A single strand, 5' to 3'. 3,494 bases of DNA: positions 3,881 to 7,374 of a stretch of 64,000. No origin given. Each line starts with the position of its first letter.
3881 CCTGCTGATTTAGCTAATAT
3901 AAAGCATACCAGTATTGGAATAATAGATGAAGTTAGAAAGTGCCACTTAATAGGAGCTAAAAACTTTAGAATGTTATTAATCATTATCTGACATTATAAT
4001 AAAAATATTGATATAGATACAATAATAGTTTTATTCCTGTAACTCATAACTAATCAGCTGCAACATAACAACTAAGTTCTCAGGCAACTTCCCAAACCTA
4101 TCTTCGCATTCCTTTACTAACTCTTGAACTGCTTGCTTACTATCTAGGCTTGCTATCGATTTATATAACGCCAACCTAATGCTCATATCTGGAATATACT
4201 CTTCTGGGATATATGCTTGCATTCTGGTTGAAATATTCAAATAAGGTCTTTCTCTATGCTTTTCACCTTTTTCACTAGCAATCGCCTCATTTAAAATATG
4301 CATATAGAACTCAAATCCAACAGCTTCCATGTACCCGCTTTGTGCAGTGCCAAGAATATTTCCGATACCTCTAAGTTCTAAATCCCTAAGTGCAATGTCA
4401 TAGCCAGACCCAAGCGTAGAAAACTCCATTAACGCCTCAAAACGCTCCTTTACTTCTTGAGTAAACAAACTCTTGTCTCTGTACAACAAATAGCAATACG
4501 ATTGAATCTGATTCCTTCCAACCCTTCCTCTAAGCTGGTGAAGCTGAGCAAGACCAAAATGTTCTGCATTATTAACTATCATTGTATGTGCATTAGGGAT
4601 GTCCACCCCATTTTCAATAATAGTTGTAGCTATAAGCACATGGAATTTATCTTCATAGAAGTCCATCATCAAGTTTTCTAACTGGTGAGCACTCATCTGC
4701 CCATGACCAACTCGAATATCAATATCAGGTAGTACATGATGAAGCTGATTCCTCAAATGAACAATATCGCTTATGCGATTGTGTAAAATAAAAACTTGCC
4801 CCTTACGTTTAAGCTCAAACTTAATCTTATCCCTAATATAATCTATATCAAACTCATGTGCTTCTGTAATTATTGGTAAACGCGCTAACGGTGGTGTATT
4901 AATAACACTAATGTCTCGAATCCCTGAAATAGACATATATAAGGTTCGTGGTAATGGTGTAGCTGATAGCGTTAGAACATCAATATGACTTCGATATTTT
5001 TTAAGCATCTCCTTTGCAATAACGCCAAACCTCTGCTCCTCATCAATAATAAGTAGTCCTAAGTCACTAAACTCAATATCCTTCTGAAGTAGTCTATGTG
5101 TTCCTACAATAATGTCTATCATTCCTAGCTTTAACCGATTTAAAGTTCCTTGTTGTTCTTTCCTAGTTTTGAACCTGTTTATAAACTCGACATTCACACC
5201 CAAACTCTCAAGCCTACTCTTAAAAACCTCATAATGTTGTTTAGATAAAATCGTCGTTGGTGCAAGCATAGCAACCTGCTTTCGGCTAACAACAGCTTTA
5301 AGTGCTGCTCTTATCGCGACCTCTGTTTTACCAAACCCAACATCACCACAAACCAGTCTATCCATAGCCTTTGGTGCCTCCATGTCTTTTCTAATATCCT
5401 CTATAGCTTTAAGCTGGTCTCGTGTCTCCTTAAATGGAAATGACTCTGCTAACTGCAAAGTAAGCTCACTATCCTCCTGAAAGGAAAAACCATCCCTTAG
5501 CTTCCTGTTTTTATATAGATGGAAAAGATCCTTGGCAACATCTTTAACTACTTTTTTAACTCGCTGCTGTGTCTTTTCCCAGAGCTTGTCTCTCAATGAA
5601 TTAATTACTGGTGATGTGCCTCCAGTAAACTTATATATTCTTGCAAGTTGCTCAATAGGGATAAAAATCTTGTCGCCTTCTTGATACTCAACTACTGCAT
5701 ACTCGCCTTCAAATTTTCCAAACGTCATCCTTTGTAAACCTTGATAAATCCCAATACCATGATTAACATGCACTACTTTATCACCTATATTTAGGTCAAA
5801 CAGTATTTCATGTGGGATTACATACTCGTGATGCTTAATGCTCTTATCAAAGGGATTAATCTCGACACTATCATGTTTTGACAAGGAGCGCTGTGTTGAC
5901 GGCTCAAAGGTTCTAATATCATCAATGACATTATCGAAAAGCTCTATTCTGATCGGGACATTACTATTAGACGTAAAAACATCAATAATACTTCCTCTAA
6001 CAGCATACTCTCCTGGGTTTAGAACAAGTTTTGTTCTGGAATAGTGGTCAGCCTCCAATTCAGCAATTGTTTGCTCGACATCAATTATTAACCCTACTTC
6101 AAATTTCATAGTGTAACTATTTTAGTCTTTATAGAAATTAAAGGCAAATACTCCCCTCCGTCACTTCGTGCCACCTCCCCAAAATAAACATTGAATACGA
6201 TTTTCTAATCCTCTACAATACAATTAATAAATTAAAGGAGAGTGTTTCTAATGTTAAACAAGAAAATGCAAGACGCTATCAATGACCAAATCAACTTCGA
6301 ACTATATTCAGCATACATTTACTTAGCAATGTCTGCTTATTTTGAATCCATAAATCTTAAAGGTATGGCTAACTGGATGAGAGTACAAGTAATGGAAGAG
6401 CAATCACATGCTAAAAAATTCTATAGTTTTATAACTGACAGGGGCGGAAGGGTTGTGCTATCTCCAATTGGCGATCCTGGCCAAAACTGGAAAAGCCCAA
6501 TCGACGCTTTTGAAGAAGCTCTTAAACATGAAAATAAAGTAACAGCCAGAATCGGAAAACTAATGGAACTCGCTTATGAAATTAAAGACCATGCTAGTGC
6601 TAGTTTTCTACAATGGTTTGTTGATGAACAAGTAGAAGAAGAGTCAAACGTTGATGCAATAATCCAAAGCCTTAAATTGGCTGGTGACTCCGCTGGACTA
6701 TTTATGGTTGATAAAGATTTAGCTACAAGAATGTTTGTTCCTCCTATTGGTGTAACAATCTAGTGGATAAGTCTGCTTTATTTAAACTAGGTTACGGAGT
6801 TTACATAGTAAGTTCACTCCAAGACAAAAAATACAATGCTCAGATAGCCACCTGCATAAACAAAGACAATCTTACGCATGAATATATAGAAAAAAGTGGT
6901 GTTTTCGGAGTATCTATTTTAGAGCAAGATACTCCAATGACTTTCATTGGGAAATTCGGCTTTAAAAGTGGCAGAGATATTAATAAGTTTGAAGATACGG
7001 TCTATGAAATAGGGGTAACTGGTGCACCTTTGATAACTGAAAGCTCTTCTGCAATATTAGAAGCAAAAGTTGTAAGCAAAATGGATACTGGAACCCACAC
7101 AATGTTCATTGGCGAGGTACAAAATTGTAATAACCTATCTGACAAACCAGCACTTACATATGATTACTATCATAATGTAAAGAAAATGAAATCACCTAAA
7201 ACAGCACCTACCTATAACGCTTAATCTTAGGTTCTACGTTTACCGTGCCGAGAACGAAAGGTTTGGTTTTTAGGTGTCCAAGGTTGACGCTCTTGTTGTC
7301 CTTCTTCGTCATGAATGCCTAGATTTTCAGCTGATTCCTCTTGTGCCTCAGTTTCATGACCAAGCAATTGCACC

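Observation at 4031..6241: Mfd natively lacking the N-terminal UvrB-homology (UvrA-recruiting) module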

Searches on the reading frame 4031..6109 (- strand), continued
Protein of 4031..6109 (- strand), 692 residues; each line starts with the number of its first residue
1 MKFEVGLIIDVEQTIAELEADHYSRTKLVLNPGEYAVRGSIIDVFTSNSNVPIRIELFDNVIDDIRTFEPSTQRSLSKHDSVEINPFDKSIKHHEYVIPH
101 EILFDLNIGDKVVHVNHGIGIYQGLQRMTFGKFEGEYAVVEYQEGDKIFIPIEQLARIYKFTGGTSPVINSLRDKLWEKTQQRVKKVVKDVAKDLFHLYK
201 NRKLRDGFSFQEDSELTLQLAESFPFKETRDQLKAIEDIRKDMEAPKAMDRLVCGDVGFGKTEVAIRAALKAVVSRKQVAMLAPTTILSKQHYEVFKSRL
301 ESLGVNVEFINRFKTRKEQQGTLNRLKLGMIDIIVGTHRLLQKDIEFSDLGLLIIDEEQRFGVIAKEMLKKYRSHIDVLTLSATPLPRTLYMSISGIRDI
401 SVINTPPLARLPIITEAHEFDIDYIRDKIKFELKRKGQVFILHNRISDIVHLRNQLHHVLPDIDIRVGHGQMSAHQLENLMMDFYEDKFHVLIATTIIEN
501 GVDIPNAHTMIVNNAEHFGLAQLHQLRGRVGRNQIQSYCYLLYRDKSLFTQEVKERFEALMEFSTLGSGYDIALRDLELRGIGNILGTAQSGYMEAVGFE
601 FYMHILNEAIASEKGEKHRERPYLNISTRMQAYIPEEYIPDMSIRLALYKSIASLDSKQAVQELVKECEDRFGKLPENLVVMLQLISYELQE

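Call 21: find_related_loci(query=window:4031-6109:-, collection=genome_contigs, flank=10000)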
Query window:4031-6109:- (692 aa) in genome_contigs; peptide patterns used: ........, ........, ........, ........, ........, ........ (x = any residue, [..] = any of these).
92 stretches matched a pattern; 6 encode a relative of the query (tblastn E <= 1e-3); 6 distinct loci.
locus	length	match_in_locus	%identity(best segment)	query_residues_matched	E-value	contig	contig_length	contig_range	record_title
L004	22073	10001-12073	91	1-691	0e+0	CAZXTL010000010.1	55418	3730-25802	MAG TPA_asm: uncultured Candidatus Marinamargulisbacteria bacterium isolate SRP272421_co1_566 genome assembly, contig: N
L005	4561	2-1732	92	115-691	0e+0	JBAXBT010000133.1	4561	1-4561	MAG: Candidatus Riflemargulisbacteria bacterium isolate ELA174 MAG174_133, whole genome shotgun sequence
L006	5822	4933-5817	89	1-295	1e-175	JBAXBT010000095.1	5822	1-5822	MAG: Candidatus Riflemargulisbacteria bacterium isolate ELA174 MAG174_95, whole genome shotgun sequence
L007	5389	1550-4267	42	10-681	8e-159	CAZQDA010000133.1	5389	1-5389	MAG TPA_asm: uncultured Christensenella sp. isolate SRP242652_co1_59 genome assembly, contig: NODE_13082_length_5389_cov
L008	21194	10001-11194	40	200-595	1e-75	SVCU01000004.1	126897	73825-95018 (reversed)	MAG: Clostridiales bacterium isolate SIG262 NODE_3181_length_126897_cov_1.909324, whole genome shotgun sequence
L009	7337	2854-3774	24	250-539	3e-5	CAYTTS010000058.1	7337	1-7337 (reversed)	MAG TPA_asm: uncultured Erysipelothrix sp. isolate SRP294416_co2_707 genome assembly, contig: NODE_17194_length_7337_cov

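Call 28: find_encoding_contigs(protein=P0019, flank=10000, max_places=2)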
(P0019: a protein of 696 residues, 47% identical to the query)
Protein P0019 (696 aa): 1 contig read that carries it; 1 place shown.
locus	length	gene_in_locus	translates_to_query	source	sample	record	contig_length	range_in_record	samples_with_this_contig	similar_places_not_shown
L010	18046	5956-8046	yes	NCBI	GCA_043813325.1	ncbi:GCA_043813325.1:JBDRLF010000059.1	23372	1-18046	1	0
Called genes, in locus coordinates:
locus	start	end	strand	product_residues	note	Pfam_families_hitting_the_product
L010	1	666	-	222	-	PF06480:FtsH_ext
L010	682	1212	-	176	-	PF00156:Pribosyltran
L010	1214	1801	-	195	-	PF00475:IGPD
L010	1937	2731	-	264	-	PF20706:GT4-conflict (weak), PF00534:Glycos_transf_1, PF13692:Glyco_trans_1_4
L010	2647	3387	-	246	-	PF08323:Glyco_transf_5, PF13439:Glyco_transf_4 (faint)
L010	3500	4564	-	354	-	PF01087:GalP_UDP_transf, PF16285:DUF4931_N, PF16268:DUF4921, PF02744:GalP_UDP_tr_C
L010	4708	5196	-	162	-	-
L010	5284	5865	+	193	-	PF01195:Pept_tRNA_hydro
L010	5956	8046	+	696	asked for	PF17757:UvrB_inter, PF02559:CarD_TRCF_RID, PF22590:Cas3-like_C_2 (faint), PF00270:DEAD, PF04851:ResIII, PF00271:Helicase_C, PF03461:TRCF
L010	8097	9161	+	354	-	PF13623:SurA_N_2, PF13624:SurA_N_3, PF09312:SurA_N (weak), PF13145:Rotamase_2, PF13616:Rotamase_3, PF00639:Rotamase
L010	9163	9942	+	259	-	PF01503:PRA-PH (faint), PF03819:MazG, PF12643:MazG-like (faint), PF03819:MazG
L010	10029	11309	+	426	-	PF03952:Enolase_N, PF00113:Enolase_C, PF13378:MR_MLE_C (weak)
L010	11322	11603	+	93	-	PF04977:DivIC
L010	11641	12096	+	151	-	PF00575:S1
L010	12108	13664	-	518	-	PF01565:FAD_binding_4, PF02913:FAD-oxidase_C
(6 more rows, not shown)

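Call 30: find_encoding_contigs(protein=P0081, flank=6000, max_places=2)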
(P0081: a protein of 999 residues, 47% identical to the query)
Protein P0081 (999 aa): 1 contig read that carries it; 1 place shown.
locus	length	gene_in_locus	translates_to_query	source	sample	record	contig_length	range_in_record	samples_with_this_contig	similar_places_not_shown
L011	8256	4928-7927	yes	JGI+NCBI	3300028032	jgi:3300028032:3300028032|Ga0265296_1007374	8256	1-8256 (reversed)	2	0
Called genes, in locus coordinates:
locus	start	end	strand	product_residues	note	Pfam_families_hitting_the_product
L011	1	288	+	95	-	PF13860:FlgD_ig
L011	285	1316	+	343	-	PF03687:UPF0164 (faint)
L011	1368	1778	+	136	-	-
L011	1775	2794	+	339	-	-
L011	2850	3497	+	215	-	-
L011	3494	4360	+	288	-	-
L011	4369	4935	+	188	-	PF01195:Pept_tRNA_hydro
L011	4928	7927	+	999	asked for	PF17757:UvrB_inter, PF13401:AAA_22 (faint), PF02559:CarD_TRCF_RID, PF00270:DEAD, PF04851:ResIII, PF00271:Helicase_C, PF03461:TRCF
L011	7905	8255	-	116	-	?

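Call 39: predict_structure(alignment_id=A2)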
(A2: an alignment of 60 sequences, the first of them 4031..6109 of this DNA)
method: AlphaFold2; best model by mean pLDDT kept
length: 692 residues; sequences in the alignment: 60
mean_pLDDT: 82.3   pTM: 0.64
mean pLDDT of the five models: 82.3, 82.0, 81.8, 79.6, 77.3
residues with pLDDT >= 90: 216; 70-90: 384; 50-70: 73; < 50: 19
segments of 3 or more residues with pLDDT < 50: 91-103, 582-587
pLDDT, mean of each block of 10 residues (from residue 1): 92 92 84 83 85 89 88 82 81 38 63 90 86 84 91 83 77 88 85 74 78 90 86 91 90 84 95 95 84 92 94 83 94 92 89 86 77 85 72 69 75 86 94 91 89 93 89 80 87 75 77 88 82 83 82 76 61 63 48 74 79 68 69 83 82 84 88 86 86 75
secondary structure, 60 per line:
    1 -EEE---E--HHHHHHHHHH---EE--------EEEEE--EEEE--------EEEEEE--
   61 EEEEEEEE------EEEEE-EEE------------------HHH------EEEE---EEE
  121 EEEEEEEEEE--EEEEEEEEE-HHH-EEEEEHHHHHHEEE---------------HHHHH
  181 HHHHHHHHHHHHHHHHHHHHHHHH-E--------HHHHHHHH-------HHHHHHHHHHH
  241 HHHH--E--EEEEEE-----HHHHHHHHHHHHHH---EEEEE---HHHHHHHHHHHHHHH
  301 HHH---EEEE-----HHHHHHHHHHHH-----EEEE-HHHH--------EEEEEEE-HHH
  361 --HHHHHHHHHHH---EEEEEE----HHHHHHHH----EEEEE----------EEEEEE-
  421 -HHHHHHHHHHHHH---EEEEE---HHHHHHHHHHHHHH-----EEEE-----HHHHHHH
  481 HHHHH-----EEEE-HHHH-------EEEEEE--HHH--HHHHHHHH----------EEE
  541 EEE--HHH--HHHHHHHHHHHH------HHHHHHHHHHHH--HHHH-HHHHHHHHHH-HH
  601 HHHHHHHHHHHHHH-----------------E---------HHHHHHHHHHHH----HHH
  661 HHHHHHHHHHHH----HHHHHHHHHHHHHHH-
elements in order (helices of 4 or more, strands of 3 or more residues): E2-4 H11-20 E34-38 E41-44 E53-58 E61-68 E75-79 E81-83 E111-114 E118-130 E133-141 E147-151 H152-157 E158-160 H176-204 H215-222 H230-244 E250-255 H261-274 E278-282 H286-303 E307-310 H316-327 E333-336 H338-341 E350-356 H363-373 E377-382 H387-394 E399-403 E414-419 H422-434 E438-442 H446-459 E465-468 H474-485 E491-494 H496-499 E507-512 H520-527 E538-543 H551-562 H569-580 H583-586 H588-597 H599-614 H642-653 H658-672 H677-691

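Call 44: fold_search(model_id=the predicted structure, library=pdb)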
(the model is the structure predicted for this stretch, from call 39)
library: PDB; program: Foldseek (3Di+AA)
matches with E <= 10: 1892; with E <= 0.001: 1094
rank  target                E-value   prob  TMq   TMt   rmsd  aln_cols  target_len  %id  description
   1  2eyq_B                1.0e-66  1.00  0.66  0.44   9.0       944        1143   31  Crystal structure of Escherichia coli transcription-repair coupling factor (released 2006-02-28)
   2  2eyq_A                2.1e-64  1.00  0.64  0.43  10.2       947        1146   30  Crystal structure of Escherichia coli transcription-repair coupling factor (released 2006-02-28)
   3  6ac8_A                1.1e-63  1.00  0.84  0.51   7.6       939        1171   29  Crystal structure of Mycobacterium smegmatis Mfd at 2.75 A resolution (released 2019-08-28)
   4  6ac6_A                3.1e-63  1.00  0.84  0.52   7.4       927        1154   29  Ab initio crystal structure of Selenomethionine labelled Mycobacterium smegmatis Mfd (released 2019-08-28)
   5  6ac8_B                1.0e-62  1.00  0.84  0.52   6.9       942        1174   28  Crystal structure of Mycobacterium smegmatis Mfd at 2.75 A resolution (released 2019-08-28)
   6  6acx_B                8.0e-61  1.00  0.83  0.51   7.2       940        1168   29  Crystal structure of Mycobacterium smegmatis Mfd in complex with ADP + Pi at 3.5 A resolution. (released 2019-08-28)
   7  6ac6_B                1.5e-60  1.00  0.82  0.51   7.8       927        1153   29  Ab initio crystal structure of Selenomethionine labelled Mycobacterium smegmatis Mfd (released 2019-08-28)
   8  6acx_A                8.5e-60  1.00  0.85  0.52   7.3       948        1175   29  Crystal structure of Mycobacterium smegmatis Mfd in complex with ADP + Pi at 3.5 A resolution. (released 2019-08-28)
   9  9n11_A                1.2e-58  1.00  0.56  0.36  27.1       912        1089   31  Mfd-bound E.coli RNA polymerase elongation complex + ADP-BeF3 - L1.5 state (released 2025-10-15)
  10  6x2f_A                2.8e-58  1.00  0.55  0.34  32.5       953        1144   31  Mfd-bound E.coli RNA polymerase elongation complex - L2 state (released 2021-02-03)
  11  6aca                  8.1e-58  1.00  0.82  0.52   7.2       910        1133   30  Crystal structure of Mycobacterium tuberculosis Mfd at 3.6 A resolution (released 2019-08-28)
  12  6x26_A                4.4e-57  1.00  0.71  0.47   9.2       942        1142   31  Mfd-bound E.coli RNA polymerase elongation complex - L1 state (released 2021-02-03)
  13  6xeo_A                2.1e-49  1.00  0.71  0.46  12.1       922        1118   32  Structure of Mfd bound to dsDNA (released 2020-08-19)
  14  6m6a_M                4.8e-38  1.00  0.51  0.74  18.4       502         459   40  Cryo-EM structure of Thermus thermophilus Mfd in complex with RNA polymerase (released 2020-10-14)
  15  7ssg_A                1.0e-30  1.00  0.48  0.82   4.3       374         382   50  Mfd DNA complex (released 2022-05-25)
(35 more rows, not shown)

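Call 65: search_protein_families(library=pfam, proteins=[P0211], max_evalue=0.01)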
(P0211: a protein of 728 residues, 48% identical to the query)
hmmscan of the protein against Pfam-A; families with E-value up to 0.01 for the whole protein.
P0211 (728 aa): 8 families
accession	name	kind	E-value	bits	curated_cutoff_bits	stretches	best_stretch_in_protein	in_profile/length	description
PF00270.35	DEAD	-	3.9e-26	92.2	26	1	185-346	1-164/167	DEAD/DEAH box helicase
PF03461.20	TRCF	-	1.3e-24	86.8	25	1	585-670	1-86/95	TRCF domain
PF00271.37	Helicase_C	-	5.2e-21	75.4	23.5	1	382-488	7-108/110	Helicase conserved C-terminal domain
PF02559.22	CarD_TRCF_RID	-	2.6e-20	72.7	23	1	61-117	1-57/57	CarD-like/TRCF RID domain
PF04851.21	ResIII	-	1e-07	32.4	22.5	1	186-341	6-162/164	Type III restriction enzyme, res subunit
PF13401.12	AAA_22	-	2.4e-05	25.1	27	0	208-337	9-111/130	AAA domain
PF22590.2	Cas3-like_C_2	-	0.00012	22.7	27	1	392-488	2-103/106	CRISPR-associated nuclease/helicase Cas3, C-terminal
PF13191.12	AAA_16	-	0.0043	18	32.6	0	188-296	8-123/167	AAA ATPase domain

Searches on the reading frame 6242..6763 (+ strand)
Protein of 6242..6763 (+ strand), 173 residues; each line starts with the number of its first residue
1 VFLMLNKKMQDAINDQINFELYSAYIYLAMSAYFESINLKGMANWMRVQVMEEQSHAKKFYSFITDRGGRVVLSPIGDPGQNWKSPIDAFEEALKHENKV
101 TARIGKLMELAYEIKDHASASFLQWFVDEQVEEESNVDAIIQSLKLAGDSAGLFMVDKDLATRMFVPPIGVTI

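Call 65: search_protein_families(library=pfam, proteins=[window:6242-6763:+], max_evalue=0.01)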
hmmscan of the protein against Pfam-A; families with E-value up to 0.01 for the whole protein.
window:6242-6763:+ (173 aa): 1 family
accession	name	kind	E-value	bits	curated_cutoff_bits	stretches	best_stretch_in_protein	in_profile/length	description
PF00210.30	Ferritin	-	3.8e-45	153.7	24.5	1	11-146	2-141/142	Ferritin-like domain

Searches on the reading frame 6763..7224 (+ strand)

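Call 65: search_protein_families(library=pfam, proteins=[window:6763-7224:+], max_evalue=0.01)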
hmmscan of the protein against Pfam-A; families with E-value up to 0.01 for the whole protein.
window:6763-7224:+ (153 aa): 1 family
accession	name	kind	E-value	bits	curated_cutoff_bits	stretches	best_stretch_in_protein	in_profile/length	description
PF01613.24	Flavin_Reduct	-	5.2e-24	85.5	27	1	28-133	37-144/153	Flavin reductase like domain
